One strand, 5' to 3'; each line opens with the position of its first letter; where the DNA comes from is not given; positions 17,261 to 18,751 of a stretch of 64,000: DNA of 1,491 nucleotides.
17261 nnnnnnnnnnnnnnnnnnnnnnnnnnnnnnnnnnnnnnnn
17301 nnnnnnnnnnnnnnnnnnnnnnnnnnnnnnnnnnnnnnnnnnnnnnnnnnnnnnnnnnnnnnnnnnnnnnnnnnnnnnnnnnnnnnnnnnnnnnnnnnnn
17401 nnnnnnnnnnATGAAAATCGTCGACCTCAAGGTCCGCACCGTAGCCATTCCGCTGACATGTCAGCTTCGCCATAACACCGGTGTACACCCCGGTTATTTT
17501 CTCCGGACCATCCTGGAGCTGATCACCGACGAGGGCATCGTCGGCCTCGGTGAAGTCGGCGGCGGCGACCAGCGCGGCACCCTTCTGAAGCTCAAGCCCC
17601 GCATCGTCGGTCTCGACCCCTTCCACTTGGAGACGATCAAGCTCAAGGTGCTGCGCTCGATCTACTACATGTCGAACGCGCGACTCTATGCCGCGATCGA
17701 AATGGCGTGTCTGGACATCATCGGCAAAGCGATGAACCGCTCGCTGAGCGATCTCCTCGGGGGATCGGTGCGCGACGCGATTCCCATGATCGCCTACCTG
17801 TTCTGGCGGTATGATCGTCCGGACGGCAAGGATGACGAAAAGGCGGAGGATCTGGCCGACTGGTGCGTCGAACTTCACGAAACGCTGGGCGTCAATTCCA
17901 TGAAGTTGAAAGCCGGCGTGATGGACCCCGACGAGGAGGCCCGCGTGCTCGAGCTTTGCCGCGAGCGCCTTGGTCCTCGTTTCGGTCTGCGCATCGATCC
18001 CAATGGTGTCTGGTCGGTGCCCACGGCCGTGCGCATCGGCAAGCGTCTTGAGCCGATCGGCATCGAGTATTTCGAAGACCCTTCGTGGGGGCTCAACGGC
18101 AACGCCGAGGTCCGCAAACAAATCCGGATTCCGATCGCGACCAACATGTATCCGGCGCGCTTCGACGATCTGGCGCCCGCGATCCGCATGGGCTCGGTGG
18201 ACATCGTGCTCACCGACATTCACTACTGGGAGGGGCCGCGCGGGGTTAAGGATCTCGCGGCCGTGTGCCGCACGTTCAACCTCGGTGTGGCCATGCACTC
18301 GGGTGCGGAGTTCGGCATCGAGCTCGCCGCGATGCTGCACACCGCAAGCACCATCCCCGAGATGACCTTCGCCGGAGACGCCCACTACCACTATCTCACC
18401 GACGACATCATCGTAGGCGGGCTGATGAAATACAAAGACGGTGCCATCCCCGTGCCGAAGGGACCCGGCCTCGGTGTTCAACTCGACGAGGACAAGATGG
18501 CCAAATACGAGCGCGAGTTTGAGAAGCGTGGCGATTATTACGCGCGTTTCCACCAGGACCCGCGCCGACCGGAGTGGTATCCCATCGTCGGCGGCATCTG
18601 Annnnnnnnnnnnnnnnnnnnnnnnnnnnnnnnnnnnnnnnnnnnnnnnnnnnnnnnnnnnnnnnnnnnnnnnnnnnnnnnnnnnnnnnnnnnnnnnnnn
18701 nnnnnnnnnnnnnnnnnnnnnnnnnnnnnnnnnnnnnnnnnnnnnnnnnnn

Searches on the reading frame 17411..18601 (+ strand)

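Call 8: search_protein_families(library=pfam, proteins=[window:17411-18601:+], max_evalue=0.001)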
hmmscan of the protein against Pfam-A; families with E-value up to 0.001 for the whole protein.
window:17411-18601:+ (396 aa): 2 families
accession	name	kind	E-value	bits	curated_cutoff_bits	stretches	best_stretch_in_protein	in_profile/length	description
PF13378.12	MR_MLE_C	-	1.9e-54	185.1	29.4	1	148-362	2-219/219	Enolase C-terminal domain-like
PF02746.21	MR_MLE_N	-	1.1e-11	45.5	22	1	34-117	30-117/117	Mandelate racemase / muconate lactonizing enzyme, N-terminal domain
